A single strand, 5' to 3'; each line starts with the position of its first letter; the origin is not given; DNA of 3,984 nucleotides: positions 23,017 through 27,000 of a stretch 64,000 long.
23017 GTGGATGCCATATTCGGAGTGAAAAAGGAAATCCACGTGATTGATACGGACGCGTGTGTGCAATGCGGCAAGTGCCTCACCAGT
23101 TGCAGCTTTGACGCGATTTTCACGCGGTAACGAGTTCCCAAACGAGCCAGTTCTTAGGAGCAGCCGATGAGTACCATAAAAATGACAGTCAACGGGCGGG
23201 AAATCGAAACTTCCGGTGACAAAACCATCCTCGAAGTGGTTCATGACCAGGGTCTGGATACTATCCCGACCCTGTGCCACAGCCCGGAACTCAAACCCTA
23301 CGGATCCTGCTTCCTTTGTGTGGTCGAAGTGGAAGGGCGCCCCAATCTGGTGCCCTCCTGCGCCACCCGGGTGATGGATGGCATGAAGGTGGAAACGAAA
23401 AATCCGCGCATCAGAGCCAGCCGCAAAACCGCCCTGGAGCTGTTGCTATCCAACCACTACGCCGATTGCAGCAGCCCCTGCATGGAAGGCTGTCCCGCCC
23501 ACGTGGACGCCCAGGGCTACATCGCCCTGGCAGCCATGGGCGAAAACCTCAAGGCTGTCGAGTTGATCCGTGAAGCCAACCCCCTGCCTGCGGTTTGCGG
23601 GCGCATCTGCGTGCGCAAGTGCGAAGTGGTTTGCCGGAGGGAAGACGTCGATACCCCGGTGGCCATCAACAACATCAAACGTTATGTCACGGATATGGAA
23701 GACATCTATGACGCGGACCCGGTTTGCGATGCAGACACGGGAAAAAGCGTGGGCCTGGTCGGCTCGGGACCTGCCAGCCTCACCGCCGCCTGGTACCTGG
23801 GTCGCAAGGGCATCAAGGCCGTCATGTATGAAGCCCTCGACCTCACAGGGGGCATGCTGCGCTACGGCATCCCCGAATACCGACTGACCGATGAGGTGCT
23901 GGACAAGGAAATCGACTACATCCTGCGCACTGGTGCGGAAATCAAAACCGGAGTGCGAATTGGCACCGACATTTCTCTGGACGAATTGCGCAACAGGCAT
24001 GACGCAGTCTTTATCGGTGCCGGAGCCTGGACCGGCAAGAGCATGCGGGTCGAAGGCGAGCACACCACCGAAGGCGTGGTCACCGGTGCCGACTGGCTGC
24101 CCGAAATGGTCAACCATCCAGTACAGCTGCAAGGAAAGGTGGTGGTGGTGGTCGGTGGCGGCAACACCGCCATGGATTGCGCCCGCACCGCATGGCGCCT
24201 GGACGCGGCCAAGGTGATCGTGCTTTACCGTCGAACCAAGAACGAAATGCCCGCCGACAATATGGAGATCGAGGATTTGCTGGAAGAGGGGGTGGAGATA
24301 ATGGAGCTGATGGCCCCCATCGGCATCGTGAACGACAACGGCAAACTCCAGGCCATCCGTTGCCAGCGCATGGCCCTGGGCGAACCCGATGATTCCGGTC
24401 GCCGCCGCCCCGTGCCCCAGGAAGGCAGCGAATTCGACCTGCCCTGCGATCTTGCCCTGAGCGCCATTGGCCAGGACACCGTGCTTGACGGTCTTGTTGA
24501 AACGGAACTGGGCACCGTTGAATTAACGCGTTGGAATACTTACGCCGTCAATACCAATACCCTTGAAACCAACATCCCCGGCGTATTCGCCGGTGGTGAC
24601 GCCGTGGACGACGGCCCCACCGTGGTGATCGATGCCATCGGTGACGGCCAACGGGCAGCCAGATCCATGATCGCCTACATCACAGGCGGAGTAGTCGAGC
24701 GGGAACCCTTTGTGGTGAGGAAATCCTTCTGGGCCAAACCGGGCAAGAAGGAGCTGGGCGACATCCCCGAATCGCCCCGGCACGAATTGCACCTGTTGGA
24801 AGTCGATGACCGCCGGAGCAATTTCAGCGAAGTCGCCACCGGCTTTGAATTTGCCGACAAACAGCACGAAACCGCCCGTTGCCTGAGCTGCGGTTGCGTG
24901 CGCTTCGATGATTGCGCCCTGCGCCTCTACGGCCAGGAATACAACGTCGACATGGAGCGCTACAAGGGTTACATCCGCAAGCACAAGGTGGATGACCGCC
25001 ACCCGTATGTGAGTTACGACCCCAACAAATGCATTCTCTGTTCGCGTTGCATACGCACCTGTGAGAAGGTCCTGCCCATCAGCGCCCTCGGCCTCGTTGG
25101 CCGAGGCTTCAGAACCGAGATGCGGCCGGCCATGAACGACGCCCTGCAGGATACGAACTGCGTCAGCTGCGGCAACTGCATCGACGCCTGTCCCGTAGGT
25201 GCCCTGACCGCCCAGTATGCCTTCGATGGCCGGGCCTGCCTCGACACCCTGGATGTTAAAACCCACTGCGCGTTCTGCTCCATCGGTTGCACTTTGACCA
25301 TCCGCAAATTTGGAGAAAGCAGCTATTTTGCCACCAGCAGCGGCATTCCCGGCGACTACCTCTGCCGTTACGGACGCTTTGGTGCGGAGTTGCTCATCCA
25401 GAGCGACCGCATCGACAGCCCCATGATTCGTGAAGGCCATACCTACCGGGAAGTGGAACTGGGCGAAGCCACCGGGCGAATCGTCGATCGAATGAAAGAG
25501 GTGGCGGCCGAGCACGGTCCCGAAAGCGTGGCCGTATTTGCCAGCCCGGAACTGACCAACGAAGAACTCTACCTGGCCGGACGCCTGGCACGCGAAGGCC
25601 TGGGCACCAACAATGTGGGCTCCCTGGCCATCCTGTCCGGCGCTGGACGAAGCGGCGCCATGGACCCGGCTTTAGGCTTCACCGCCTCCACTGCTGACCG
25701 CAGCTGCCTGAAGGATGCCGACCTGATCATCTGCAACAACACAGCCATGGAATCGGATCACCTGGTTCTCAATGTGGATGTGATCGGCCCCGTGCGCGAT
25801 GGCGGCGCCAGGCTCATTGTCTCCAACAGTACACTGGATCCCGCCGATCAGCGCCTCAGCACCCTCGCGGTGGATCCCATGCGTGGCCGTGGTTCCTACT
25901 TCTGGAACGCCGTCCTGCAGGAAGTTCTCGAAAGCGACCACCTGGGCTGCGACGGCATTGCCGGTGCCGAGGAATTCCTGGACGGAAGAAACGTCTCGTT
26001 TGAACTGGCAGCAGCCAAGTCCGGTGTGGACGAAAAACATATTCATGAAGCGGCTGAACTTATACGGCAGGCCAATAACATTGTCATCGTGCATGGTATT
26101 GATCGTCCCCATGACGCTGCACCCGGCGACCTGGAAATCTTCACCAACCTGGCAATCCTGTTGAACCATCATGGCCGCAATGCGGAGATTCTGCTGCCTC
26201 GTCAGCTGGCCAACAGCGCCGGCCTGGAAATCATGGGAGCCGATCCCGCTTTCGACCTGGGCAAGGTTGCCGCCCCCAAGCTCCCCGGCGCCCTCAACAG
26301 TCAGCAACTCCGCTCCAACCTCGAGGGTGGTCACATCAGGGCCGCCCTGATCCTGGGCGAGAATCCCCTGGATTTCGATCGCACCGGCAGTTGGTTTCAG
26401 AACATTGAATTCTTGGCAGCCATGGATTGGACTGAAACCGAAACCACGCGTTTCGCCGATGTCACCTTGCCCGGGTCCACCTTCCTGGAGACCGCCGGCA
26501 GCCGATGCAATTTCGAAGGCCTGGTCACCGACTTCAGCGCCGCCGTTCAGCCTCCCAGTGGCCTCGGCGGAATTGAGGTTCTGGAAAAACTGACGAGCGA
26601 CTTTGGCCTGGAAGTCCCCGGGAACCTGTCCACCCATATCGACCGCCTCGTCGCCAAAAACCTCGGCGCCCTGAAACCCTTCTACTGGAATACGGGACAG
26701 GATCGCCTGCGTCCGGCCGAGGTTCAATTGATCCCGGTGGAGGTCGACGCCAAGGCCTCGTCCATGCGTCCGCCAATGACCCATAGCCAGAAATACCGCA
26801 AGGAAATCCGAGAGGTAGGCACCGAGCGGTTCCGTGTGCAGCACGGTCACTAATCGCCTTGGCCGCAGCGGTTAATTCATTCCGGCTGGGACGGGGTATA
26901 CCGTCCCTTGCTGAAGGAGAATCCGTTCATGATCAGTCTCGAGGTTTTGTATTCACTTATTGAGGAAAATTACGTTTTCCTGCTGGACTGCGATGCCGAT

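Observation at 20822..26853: Putative HydABC/Stn-type electron-bifurcating NADH/NADPH/ferredoxin oxidoreductase with an SfrB-SfrA-like fused third subunit and no hydrogenase domain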

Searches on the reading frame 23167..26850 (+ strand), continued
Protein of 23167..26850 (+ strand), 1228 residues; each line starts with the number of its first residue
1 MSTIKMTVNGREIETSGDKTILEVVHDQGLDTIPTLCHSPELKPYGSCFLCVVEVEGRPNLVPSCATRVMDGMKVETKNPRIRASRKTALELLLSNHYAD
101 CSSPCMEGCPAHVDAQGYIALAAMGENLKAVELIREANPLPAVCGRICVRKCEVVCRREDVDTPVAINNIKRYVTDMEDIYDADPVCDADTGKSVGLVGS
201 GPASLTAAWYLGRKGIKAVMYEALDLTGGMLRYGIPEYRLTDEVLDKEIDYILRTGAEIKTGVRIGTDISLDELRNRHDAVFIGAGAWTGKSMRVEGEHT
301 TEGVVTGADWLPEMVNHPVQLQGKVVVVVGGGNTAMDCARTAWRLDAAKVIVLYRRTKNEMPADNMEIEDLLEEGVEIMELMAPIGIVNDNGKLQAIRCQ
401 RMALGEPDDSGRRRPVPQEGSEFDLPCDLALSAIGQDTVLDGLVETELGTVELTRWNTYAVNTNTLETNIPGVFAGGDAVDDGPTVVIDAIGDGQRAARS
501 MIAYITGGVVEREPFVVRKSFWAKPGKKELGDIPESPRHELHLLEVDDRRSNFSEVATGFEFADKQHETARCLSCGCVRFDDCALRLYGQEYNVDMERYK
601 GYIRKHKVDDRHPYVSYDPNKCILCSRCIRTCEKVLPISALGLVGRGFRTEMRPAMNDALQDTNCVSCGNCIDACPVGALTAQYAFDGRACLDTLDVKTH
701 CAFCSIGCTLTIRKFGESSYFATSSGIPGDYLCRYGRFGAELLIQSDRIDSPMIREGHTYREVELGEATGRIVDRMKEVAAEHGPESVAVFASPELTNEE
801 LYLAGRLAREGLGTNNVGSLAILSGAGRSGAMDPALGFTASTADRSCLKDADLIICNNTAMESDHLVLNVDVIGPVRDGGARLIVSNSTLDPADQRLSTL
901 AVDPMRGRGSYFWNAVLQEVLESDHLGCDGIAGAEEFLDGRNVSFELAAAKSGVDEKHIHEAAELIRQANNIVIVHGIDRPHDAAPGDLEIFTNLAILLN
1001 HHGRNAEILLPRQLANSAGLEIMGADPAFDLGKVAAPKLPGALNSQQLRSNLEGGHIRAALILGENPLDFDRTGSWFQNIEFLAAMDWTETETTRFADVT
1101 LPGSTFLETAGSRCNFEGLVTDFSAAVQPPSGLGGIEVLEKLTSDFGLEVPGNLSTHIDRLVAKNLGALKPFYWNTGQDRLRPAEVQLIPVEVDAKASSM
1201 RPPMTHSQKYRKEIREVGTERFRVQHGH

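Call 28: find_related_loci(query=window:23167-26850:+, collection=genome_contigs, flank=10000)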
Query window:23167-26850:+ (1228 aa) in genome_contigs; peptide patterns used: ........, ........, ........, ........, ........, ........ (x = any residue, [..] = any of these).
138 stretches matched a pattern; 127 encode a relative of the query (tblastn E <= 1e-3); the best 80 are kept; 80 distinct loci.
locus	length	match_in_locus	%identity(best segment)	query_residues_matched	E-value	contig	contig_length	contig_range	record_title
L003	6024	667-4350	92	1-1228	0e+0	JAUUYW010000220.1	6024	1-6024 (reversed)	MAG: Candidatus Krumholzibacteriia bacterium isolate CSMAG_177 CSMAG_177_k127_14755732_length_6024_cov_10.0064, whole ge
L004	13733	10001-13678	83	1-1226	0e+0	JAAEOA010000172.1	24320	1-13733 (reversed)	MAG: bacterium isolate Bsp_15 BspG_CONTIG2159199, whole genome shotgun sequence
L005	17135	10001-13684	81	1-1228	0e+0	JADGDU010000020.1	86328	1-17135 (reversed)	MAG: Candidatus Krumholzibacteriia bacterium isolate BB18 NODE_20_length_86328_cov_5.767284, whole genome shotgun sequen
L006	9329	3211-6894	78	1-1227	0e+0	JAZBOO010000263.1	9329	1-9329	MAG: Candidatus Krumholzibacteriia bacterium isolate bin.63 k117_6336102, whole genome shotgun sequence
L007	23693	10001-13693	77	1-1227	0e+0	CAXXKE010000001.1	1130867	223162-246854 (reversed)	MAG: Candidatus Krumholzibacteriia bacterium isolate 6e48df6a-8f97-42e3-8007-6ecbf69f3fc6 genome assembly, contig: conti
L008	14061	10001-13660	67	1-1224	0e+0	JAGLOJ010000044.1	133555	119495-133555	MAG: Candidatus Sabulitectum sp. isolate RS_7_28 ROV157_7.bin.28.fa_44, whole genome shotgun sequence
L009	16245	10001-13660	68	1-1224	0e+0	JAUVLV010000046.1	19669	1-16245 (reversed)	MAG: Candidatus Aegiribacteria sp. isolate CSMAG_515 CSMAG_515_k141_438610_length_19669_cov_26.4050, whole genome shotgu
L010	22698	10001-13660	67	1-1224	0e+0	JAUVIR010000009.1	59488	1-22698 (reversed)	MAG: Candidatus Fermentibacteria bacterium isolate CSMAG_433 CSMAG_433_k127_282551_length_59488_cov_33.8813, whole genom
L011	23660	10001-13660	68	1-1224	0e+0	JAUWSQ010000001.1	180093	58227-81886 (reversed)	MAG: Candidatus Fermentibacteria bacterium isolate CSMAG_2558 CSMAG_2558_k127_4139783_length_180093_cov_46.2007, whole g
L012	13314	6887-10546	67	1-1224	0e+0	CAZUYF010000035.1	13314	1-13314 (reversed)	MAG TPA_asm: uncultured bacterium isolate SRP155585_co1_159 genome assembly, contig: NODE_2454_length_13314_cov_8.719285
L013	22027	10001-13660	66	1-1224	0e+0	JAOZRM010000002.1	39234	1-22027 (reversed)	MAG: Candidatus Sabulitectum sp. isolate GMC6.concoct.312_sub GMC6_433_length_39234_cov_7.295898, whole genome shotgun s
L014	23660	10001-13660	66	1-1224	0e+0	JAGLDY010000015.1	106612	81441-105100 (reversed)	MAG: Candidatus Sabulitectum sp. isolate SW_4_48 ROV167.bin.48.fa_15, whole genome shotgun sequence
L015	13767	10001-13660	67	1-1225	0e+0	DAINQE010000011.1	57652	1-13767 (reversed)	MAG TPA_asm: Candidatus Sabulitectum sp. isolate CTOTU18748 NODE_388_length_57652_cov_36.070854, whole genome shotgun se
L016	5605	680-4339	65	1-1228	0e+0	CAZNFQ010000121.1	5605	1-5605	MAG TPA_asm: uncultured bacterium isolate binchicken_co42_201 genome assembly, contig: NODE_28175_length_5605_cov_9.8666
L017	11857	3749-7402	67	1-1224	0e+0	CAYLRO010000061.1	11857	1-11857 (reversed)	MAG TPA_asm: uncultured bacterium isolate binchicken_co42_38 genome assembly, contig: NODE_8537_length_11857_cov_12.4893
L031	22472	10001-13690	63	1-1228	0e+0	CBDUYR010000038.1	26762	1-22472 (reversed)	MAG TPA_asm: uncultured bacterium isolate SRR21487739_maxbin2_12 genome assembly, contig: ERZ25074848.69, whole genome s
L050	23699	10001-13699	60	1-1228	0e+0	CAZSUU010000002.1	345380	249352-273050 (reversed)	MAG TPA_asm: uncultured Verrucomicrobiota bacterium isolate binchicken_co26_228 genome assembly, contig: NODE_9_length_3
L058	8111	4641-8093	61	1-1150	0e+0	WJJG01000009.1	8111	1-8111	MAG: Candidatus Eisenbacteria bacterium isolate Bin_233 k141_89429, whole genome shotgun sequence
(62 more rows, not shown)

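Call 42: find_encoding_contigs(protein=window:23167-26850:+, flank=4000, max_places=4)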
Protein window:23167-26850:+ (1228 aa): no gene with exactly this product is on record in the collection.

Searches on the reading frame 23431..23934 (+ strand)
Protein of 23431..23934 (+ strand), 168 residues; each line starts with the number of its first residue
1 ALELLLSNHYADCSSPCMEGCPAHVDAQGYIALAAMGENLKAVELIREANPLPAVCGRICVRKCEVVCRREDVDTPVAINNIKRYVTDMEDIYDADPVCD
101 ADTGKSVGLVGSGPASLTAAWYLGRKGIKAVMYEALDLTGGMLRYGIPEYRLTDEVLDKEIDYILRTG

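Call 68: search_solved_structures(query=window:23431-23934:+, max_evalue=0.00001, show_alignments=5)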
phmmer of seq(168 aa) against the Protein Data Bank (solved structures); distinct sequences matched with E-value up to 0.00001: 12.
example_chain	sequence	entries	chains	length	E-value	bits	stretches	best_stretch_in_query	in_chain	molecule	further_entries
9bov_A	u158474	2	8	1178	7.1e-50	172.5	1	1-167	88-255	Molybdopterin oxidoreductase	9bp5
9n5u_A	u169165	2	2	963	8e-47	162.6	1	1-168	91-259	NfnA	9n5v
8oh5_C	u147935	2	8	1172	2.7e-45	157.6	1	1-166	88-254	Formate dehydrogenase-O, major subunit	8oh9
4ylf_B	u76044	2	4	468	1.2e-28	103.5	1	14-168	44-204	Dihydropyrimidine dehydrogenase subunit A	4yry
5jca_L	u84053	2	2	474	8.6e-26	94.1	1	15-168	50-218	NADH-dependent Ferredoxin:NADP Oxidoreductase (NfnI) subunit alpha | NADH-dependent Ferredoxin:NADP Oxidoreductase subunit alpha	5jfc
5vj7_A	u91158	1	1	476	1.6e-25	93.2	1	15-163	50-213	Oxidoreductase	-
2vdc_G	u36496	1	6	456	1e-19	74.4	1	8-164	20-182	GLUTAMATE SYNTHASE [NADPH] SMALL CHAIN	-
6s6s_G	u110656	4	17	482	1.1e-19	74.2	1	8-164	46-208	Glutamate synthase [NADPH] small chain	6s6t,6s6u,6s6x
7mfm_I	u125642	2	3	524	3.2e-18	69.5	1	19-165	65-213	Glutamate synthase (NADPH) small chain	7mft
1h7x_A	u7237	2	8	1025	3.2e-11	46.7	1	14-164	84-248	DIHYDROPYRIMIDINE DEHYDROGENASE | Dihydropyrimidine dehydrogenase [NADP(+)]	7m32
1gt8_A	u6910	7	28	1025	3.2e-11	46.7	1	14-164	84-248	DIHYDROPYRIMIDINE DEHYDROGENASE | Dihydropyrimidine dehydrogenase [NADP(+)]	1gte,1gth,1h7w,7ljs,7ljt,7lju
7m31_A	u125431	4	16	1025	3.2e-11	46.7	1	14-164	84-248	Dihydropyrimidine dehydrogenase [NADP(+)]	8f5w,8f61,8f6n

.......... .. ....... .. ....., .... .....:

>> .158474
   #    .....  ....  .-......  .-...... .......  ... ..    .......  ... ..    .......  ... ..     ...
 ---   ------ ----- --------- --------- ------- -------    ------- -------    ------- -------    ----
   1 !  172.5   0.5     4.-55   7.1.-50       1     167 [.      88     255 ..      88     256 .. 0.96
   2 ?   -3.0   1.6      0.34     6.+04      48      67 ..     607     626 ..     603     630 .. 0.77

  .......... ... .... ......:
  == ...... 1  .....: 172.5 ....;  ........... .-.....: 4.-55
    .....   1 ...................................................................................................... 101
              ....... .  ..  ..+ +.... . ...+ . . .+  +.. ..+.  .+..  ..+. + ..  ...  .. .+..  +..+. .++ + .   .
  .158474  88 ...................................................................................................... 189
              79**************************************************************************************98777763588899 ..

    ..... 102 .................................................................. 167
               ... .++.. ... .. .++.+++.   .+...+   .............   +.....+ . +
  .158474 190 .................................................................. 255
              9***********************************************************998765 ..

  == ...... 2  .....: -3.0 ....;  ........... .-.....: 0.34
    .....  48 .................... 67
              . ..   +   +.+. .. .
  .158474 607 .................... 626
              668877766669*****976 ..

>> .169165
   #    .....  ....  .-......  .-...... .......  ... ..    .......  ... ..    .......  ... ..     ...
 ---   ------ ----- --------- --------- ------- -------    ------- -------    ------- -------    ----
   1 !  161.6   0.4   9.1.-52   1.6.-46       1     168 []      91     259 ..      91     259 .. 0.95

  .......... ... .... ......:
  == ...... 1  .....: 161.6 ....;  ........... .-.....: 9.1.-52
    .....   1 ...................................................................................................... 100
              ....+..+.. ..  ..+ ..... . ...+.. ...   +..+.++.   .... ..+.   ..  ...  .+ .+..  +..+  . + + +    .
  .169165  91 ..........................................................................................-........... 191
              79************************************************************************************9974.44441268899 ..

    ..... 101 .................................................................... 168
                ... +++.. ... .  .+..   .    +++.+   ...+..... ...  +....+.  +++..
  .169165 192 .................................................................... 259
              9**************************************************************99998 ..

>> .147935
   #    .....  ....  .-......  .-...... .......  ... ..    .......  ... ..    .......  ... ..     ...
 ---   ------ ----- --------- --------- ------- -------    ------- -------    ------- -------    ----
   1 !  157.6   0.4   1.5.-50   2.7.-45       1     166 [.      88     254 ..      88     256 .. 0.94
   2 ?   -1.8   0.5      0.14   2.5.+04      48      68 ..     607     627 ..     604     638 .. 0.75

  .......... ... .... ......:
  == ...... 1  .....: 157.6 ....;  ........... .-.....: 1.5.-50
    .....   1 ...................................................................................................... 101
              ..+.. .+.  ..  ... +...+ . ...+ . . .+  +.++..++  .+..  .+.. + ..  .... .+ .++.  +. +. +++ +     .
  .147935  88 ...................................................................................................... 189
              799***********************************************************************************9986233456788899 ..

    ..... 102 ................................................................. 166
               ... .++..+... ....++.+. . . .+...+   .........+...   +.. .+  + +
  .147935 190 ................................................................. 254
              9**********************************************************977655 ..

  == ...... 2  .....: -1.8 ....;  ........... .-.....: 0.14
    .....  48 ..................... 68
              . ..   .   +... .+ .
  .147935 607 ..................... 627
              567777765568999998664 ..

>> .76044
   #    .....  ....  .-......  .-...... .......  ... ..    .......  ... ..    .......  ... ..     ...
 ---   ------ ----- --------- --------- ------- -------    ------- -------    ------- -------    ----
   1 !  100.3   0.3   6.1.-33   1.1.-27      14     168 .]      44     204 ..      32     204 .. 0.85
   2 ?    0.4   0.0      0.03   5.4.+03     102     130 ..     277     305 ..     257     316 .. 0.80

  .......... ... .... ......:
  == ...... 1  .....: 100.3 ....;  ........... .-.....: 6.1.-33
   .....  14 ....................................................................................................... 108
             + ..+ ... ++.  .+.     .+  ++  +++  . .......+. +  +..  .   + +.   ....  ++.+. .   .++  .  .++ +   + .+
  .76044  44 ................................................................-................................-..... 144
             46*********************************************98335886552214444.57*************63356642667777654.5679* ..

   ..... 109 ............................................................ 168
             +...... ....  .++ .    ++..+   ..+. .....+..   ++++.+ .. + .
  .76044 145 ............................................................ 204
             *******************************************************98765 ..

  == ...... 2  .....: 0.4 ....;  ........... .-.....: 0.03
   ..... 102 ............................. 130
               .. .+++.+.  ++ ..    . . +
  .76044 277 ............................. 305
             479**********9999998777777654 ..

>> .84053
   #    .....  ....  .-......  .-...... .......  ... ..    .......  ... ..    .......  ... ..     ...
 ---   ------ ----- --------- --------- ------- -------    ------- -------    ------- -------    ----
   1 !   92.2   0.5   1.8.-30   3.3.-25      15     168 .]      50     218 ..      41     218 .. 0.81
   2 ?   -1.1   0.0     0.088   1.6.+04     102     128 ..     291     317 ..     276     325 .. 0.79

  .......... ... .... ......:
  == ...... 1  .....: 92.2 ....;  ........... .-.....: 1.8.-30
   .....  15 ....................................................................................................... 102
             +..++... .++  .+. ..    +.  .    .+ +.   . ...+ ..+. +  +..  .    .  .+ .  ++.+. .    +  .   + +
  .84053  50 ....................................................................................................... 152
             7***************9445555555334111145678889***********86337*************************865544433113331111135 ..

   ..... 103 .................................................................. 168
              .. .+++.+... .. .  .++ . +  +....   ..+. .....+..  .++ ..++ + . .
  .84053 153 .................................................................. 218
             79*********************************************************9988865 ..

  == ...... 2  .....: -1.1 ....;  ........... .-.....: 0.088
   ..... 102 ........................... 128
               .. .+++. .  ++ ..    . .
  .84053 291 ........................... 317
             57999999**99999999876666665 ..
